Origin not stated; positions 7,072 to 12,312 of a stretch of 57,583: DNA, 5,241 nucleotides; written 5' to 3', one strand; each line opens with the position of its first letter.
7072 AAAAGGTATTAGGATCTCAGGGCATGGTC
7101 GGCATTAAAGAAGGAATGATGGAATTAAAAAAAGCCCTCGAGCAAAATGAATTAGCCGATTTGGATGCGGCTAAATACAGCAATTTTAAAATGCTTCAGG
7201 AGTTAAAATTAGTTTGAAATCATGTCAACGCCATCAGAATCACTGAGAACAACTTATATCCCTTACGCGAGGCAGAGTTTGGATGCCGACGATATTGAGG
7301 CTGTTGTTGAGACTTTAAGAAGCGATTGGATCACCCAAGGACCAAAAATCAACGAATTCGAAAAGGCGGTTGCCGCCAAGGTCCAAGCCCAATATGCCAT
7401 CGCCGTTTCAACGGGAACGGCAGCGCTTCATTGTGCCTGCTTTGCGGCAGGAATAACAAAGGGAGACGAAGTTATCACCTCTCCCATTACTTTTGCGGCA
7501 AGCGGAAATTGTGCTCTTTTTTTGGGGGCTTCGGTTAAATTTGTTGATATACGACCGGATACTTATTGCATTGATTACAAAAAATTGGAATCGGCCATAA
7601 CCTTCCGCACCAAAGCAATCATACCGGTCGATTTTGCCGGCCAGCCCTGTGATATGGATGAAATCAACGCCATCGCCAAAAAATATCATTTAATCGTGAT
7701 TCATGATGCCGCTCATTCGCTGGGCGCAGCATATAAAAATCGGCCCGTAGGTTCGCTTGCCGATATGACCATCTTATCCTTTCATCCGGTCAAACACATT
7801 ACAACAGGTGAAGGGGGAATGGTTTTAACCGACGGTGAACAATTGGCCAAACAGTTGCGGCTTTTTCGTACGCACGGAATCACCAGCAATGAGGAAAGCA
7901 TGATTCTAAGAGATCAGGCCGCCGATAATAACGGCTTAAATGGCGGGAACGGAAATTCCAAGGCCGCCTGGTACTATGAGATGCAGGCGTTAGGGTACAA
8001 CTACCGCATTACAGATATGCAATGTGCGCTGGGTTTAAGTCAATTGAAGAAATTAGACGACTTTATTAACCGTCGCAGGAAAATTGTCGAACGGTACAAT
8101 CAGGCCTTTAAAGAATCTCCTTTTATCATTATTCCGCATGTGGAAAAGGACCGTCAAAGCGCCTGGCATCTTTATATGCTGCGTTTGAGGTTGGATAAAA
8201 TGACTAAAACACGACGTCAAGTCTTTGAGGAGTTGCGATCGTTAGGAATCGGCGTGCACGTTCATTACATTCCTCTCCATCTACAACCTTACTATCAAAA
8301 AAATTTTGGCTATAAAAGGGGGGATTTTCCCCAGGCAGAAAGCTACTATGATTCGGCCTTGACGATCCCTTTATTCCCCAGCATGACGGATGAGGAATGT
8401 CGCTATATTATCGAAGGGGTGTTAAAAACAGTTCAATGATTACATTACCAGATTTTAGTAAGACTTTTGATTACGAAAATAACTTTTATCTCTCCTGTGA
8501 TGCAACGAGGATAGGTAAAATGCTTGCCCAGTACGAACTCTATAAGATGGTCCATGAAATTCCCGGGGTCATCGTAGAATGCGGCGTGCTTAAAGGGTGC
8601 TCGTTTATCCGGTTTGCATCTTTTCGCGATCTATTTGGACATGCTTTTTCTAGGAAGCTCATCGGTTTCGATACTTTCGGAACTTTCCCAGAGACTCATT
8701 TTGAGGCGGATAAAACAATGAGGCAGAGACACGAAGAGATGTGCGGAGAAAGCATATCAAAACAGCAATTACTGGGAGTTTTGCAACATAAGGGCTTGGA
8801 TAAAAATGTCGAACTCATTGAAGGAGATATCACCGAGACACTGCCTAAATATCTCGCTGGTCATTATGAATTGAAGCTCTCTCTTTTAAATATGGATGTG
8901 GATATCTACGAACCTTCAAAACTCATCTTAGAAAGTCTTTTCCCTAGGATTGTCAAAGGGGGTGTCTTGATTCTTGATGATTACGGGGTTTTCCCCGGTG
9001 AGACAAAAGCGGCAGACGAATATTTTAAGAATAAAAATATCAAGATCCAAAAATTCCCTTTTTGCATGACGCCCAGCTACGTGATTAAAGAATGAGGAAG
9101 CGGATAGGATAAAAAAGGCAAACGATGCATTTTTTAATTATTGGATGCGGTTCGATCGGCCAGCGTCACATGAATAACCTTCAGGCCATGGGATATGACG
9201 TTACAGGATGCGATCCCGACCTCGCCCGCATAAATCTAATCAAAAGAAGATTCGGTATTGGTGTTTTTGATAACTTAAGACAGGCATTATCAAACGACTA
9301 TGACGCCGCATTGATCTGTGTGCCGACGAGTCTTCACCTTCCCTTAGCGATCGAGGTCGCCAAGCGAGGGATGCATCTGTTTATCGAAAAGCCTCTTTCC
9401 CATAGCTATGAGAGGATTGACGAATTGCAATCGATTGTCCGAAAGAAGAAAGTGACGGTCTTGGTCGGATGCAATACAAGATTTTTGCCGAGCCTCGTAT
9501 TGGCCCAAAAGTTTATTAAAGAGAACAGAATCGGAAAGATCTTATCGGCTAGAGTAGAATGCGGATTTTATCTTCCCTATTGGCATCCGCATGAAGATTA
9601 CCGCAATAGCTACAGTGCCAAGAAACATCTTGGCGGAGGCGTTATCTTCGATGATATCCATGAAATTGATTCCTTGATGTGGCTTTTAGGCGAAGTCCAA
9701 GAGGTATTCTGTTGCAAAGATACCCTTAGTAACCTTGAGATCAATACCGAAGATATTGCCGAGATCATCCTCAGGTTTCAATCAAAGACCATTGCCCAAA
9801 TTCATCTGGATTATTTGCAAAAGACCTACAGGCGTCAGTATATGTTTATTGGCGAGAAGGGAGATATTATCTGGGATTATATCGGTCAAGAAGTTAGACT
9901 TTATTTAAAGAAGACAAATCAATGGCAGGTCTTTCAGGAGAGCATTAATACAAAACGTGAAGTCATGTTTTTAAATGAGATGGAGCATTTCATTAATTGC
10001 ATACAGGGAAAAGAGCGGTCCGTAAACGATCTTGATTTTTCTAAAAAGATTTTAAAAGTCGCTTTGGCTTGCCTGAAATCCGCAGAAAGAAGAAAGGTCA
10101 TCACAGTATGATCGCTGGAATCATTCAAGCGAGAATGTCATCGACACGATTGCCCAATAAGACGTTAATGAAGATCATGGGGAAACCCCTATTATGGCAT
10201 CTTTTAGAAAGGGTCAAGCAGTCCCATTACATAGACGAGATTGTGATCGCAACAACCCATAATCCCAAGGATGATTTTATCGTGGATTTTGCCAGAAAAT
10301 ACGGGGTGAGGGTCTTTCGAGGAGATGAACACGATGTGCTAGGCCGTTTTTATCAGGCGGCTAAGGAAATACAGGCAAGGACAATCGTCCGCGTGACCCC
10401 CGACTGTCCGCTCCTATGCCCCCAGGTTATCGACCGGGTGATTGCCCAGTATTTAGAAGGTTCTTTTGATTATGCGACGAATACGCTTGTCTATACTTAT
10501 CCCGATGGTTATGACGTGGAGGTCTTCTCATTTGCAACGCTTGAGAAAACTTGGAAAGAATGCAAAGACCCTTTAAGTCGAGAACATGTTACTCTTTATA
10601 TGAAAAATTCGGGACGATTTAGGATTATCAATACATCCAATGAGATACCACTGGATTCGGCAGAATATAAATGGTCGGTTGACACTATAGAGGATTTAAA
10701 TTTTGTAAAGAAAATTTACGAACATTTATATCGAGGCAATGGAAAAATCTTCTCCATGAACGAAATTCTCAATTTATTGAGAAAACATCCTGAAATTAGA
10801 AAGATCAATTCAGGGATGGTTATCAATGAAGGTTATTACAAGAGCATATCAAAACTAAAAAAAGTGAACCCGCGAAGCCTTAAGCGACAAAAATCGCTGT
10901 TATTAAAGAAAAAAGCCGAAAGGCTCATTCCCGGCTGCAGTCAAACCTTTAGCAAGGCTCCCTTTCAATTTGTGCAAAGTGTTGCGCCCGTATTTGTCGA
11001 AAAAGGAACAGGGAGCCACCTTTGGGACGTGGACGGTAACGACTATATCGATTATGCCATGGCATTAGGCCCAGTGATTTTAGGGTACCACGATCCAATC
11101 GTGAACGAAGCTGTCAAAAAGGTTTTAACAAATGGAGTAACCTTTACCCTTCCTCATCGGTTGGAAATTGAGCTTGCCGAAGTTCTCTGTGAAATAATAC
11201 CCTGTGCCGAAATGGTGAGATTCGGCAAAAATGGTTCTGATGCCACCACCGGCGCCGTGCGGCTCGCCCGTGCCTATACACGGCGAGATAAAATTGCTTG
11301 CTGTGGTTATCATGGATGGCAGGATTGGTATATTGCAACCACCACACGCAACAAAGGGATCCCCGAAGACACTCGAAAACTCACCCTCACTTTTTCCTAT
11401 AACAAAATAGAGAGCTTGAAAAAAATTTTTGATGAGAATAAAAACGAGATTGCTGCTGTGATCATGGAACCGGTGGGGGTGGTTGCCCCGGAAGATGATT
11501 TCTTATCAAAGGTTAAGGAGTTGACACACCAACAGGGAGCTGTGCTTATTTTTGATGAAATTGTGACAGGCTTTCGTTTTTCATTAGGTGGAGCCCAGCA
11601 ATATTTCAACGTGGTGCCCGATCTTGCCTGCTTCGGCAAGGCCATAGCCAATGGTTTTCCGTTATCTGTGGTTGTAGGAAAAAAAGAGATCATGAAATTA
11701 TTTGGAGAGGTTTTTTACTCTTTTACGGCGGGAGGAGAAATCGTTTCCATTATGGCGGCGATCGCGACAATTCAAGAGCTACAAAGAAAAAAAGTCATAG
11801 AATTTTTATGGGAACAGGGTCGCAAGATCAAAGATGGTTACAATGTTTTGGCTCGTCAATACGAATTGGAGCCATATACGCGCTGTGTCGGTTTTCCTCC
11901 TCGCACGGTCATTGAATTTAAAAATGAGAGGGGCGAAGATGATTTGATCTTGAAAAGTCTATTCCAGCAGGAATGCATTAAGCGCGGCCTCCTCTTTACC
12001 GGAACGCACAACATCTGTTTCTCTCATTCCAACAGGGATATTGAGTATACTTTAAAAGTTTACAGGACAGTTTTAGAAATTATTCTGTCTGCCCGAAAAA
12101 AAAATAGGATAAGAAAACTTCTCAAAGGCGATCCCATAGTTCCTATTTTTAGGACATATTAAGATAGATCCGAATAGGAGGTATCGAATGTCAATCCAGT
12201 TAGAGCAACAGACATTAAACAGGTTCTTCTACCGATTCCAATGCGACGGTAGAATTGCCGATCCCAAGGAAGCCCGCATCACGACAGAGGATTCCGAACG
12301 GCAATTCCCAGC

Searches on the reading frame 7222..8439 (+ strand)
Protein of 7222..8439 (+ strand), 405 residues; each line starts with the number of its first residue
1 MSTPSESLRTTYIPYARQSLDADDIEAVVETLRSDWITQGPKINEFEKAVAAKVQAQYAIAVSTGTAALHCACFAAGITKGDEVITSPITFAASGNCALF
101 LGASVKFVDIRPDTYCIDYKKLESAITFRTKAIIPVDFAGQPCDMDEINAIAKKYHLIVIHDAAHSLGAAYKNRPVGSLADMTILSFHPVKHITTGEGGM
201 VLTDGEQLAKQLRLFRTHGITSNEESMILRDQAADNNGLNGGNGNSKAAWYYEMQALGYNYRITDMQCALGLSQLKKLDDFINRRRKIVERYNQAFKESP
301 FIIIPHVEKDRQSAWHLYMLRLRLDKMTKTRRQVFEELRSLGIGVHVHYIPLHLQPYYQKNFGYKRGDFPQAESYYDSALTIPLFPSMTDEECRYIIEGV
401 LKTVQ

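Call 6: search_protein_families(library=pfam, proteins=[window:7222-8439:+], max_evalue=0.01)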
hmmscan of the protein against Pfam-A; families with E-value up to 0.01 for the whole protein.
window:7222-8439:+ (405 aa): 5 families
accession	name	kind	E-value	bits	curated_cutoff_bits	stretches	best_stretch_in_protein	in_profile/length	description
PF01041.23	DegT_DnrJ_EryC1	-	2.7e-126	422.1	19.8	1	20-400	3-359/360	DegT/DnrJ/EryC1/StrS aminotransferase family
PF00155.27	Aminotran_1_2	-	2.1e-10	40.8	19.7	1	42-170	42-193/361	Aminotransferase class I and II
PF01053.26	Cys_Met_Meta_PP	-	2.5e-08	33.3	27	1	40-220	51-231/381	Cys/Met metabolism PLP-dependent enzyme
PF01212.27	Beta_elim_lyase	-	1.9e-07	31.2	27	1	40-314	31-239/288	Beta-eliminating lyase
PF00266.25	Aminotran_5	-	0.00016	21.3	21.5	1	42-168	44-181/371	Aminotransferase class-V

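Call 14: search_protein_families(library=ncbifam, proteins=[window:7222-8439:+], max_evalue=0.01)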
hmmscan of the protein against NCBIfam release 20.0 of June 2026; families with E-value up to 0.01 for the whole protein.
window:7222-8439:+ (405 aa): 38 families (the best 25 are shown)
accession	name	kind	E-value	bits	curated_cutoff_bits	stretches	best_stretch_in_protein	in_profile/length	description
TIGR03588.1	PseC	equivalog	8.3e-155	515.4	423.5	1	13-403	2-379/380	UDP-4-amino-4,6-dideoxy-N-acetyl-beta-L-altrosamine transaminase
NF008658.2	PRK11658.1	equivalog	1.6e-93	313.3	631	1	11-402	3-375/379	UDP-4-amino-4-deoxy-L-arabinose aminotransferase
TIGR04181.1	NHT_00031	hypoth_equivalog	9.8e-75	251.6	420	2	19-219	7-224/359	LegC family aminotransferase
NF008687.0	PRK11706.1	equivalog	5.3e-69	232.8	375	1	13-404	2-374/375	dTDP-4-amino-4,6-dideoxygalactose transaminase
NF011936.0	PRK15407.1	equivalog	1.7e-64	218.2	423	1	10-403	34-435/440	lipopolysaccharide biosynthesis protein RfbH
TIGR02379.1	ECA_wecE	subfamily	6.8e-59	199.5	434.85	1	13-404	2-375/376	dTDP-4-amino-4,6-dideoxy-D-glucose transaminase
TIGR04427.1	PLP_DesI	equivalog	6.6e-53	180.2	650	2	30-227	40-236/390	dTDP-4-dehydro-6-deoxyglucose aminotransferase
NF041364.1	GntC_guanitoxin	equivalog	5.6e-09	35.4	415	1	50-164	46-175/356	guanitoxin biosynthesis PLP-dependent (S)-gamma-hydroxy-L-arginine cyclodehydratase GntC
NF006095.0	PRK08247.1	equivalog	1.4e-08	34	585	1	38-215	50-225/369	methionine biosynthesis PLP-dependent protein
NF006096.0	PRK08248.1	equivalog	1.6e-08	33.6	726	1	41-188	64-209/431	homocysteine synthase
NF006569.0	PRK09082.1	subfamily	1.4e-07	31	420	1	46-134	80-168/386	methionine aminotransferase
TIGR01325.1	O_suc_HS_sulf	equivalog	4.6e-07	28.8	510.05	1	39-221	52-233/380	O-succinylhomoserine sulfhydrylase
NF006488.0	PRK08912.1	equivalog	5.1e-07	29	498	1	54-162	84-198/387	aminotransferase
NF004975.0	PRK06348.1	equivalog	1e-06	28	549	1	45-166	78-205/384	pyridoxal phosphate-dependent aminotransferase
NF006003.0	PRK08133.1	equivalog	1.1e-06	27.6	522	1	41-221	66-246/396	O-succinylhomoserine sulfhydrylase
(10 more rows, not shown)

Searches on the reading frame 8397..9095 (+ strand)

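Call 6: search_protein_families(library=pfam, proteins=[window:8397-9095:+], max_evalue=0.01)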
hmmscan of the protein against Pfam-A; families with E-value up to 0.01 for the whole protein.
window:8397-9095:+ (232 aa): 2 families
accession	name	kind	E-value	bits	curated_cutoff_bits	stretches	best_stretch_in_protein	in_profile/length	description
PF05711.17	TylF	-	9.5e-22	77.9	23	1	52-216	88-249/264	Macrocin-O-methyltransferase (TylF)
PF13578.12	Methyltransf_24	-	4.9e-10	40.7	26.3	1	60-196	1-105/105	Methyltransferase domain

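Call 36: search_protein_families(library=ncbifam, proteins=[window:8397-9095:+], max_evalue=0.00001)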
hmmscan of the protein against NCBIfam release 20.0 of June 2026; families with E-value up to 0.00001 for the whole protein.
window:8397-9095:+ (232 aa): 0 families

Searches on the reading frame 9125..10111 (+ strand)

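Call 6: search_protein_families(library=pfam, proteins=[window:9125-10111:+], max_evalue=0.01)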
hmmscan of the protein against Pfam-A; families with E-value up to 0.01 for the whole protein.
window:9125-10111:+ (328 aa): 9 families
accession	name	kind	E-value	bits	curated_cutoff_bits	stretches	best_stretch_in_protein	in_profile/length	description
PF01408.29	GFO_IDH_MocA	-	8.8e-23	81.7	24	1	2-115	2-119/120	Oxidoreductase family, NAD-binding Rossmann fold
PF22725.1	GFO_IDH_MocA_C3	-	1.6e-18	67.3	27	1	127-248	4-123/124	GFO/IDH/MocA C-terminal domain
PF02894.22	GFO_IDH_MocA_C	-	3e-18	66.9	22.9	1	129-327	2-217/218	Oxidoreductase family, C-terminal alpha/beta domain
PF03807.23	F420_oxidored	-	2.8e-05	25.1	21.6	1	5-70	4-71/94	NADP oxidoreductase coenzyme F420-dependent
PF02826.25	2-Hacid_dh_C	-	0.00094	19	25.1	1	3-53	39-87/178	D-isomer specific 2-hydroxyacid dehydrogenase, NAD binding domain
PF02254.24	TrkA_N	-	0.0017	19.1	23.8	1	3-43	1-41/116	TrkA-N domain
PF03721.20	UDPG_MGDP_dh_N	-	0.0038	17.3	27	0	3-41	3-41/187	UDP-glucose/GDP-mannose dehydrogenase family, NAD binding domain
PF22685.1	Gal80p_C-like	-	0.0043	17.7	29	1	122-196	1-76/152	Gal80p, C-terminal domain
PF02558.23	ApbA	-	0.0062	16.6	22.2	0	4-42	2-39/150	Ketopantoate reductase PanE/ApbA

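Call 36: search_protein_families(library=ncbifam, proteins=[window:9125-10111:+], max_evalue=0.00001)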
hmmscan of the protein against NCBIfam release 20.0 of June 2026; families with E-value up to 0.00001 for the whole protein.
window:9125-10111:+ (328 aa): 8 families
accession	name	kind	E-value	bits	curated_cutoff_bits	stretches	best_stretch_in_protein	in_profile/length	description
NF040723.1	UDP-GlcNAcDh_Arch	equivalog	6e-41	140.9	450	1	4-320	4-301/302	UDP-N-acetylglucosamine 3-dehydrogenase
TIGR04380.1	myo_inos_iolG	equivalog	5.3e-38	130.7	355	1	2-326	3-329/330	inositol 2-dehydrogenase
NF052479.1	LevoglcsnDh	equivalog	4.8e-21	74.9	650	1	57-201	72-215/386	levoglucosan dehydrogenase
NF041392.1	XylDh_Gfo6_Halo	equivalog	2.3e-10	39.8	350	1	55-327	79-349/350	D-xylose 1-dehydrogenase Gfo6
NF007574.0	PRK10206.1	equivalog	2.4e-09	36.7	352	1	58-255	63-252/345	oxidoreductase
NF052679.1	InsChiInosDhIolG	equivalog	3.5e-09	36.1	540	1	2-300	4-298/343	bifunctional inositol 2-dehydrogenase/D-chiro-inositol 1-dehydrogenase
NF058561.1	BT_2158_fam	equivalog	5.7e-09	35.1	750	1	5-153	40-189/487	glycoside 3-dehydrogenase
NF008607.0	PRK11579.1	subfamily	4.6e-08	32.4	330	1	53-249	57-248/346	oxidoreductase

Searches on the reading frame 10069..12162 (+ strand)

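Call 6: search_protein_families(library=pfam, proteins=[window:10069-12162:+], max_evalue=0.01)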
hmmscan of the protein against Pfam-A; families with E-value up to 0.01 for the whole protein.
window:10069-12162:+ (697 aa): 3 families
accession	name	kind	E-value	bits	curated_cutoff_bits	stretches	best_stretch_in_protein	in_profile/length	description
PF00202.27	Aminotran_3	-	1.1e-52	179.6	30.5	1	306-644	9-372/403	Aminotransferase class-III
PF02348.25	CTP_transf_3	-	7.4e-34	117.9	22.6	1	16-181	1-165/217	Cytidylyltransferase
PF12804.13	NTP_transf_3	-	1.8e-09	38.4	27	1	22-132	11-115/160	MobA-like NTP transferase domain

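Call 14: search_protein_families(library=ncbifam, proteins=[window:10069-12162:+], max_evalue=0.01)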
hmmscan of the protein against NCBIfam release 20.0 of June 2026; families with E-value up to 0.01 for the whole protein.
window:10069-12162:+ (697 aa): 86 families (the best 25 are shown)
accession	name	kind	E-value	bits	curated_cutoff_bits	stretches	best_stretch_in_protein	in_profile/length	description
NF004856.0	PRK06209.1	equivalog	9.5e-128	426.5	486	1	273-697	8-440/450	glutamate-1-semialdehyde 2,1-aminomutase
NF000818.0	PRK00062.1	subfamily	1.7e-88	297.2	398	1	275-669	5-424/429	glutamate-1-semialdehyde 2,1-aminomutase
TIGR00713.1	hemL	equivalog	3.2e-86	289.6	527.3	1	281-667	7-418/423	glutamate-1-semialdehyde 2,1-aminomutase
NF041362.1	GntE_guanitoxin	equivalog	7.8e-84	281.7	525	1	272-662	4-426/426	guanitoxin biosynthesis PLP-dependent transaminase GntE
NF009055.0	PRK12389.1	equivalog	8.3e-77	258.6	637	1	272-668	2-424/431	glutamate-1-semialdehyde 2,1-aminomutase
NF005993.0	PRK08117.1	subfamily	7.7e-52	176.3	574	2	441-644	186-394/433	aspartate aminotransferase family protein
NF004426.0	PRK05769.1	equivalog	5.6e-44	150.6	552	2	453-645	212-407/441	acetyl ornithine aminotransferase family protein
NF001864.0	PRK00615.1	equivalog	1.4e-43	149.1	706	1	276-575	7-323/433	glutamate-1-semialdehyde aminotransferase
NF006368.0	PRK08593.1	equivalog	6.2e-43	147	570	2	443-609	190-363/448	aspartate aminotransferase family protein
TIGR00707.1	argD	subfamily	2.9e-42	144.9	410.05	1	306-598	9-313/381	acetylornithine/succinylornithine family transaminase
NF006228.0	PRK08360.1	equivalog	5.6e-41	140.6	608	2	445-608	187-357/443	aspartate aminotransferase family protein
TIGR00700.1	GABAtrnsam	equivalog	3.4e-38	131.3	506.65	1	302-599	11-341/420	4-aminobutyrate--2-oxoglutarate transaminase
NF002874.0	PRK03244.1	equivalog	1.2e-37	129.6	457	1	306-592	25-320/399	acetylornithine transaminase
NF005376.0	PRK06918.1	equivalog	6.9e-37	126.9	676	1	302-643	32-407/451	4-aminobutyrate--2-oxoglutarate transaminase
NF002797.0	PRK02936.1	equivalog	1.3e-36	126.1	496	1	307-589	12-301/385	acetylornithine transaminase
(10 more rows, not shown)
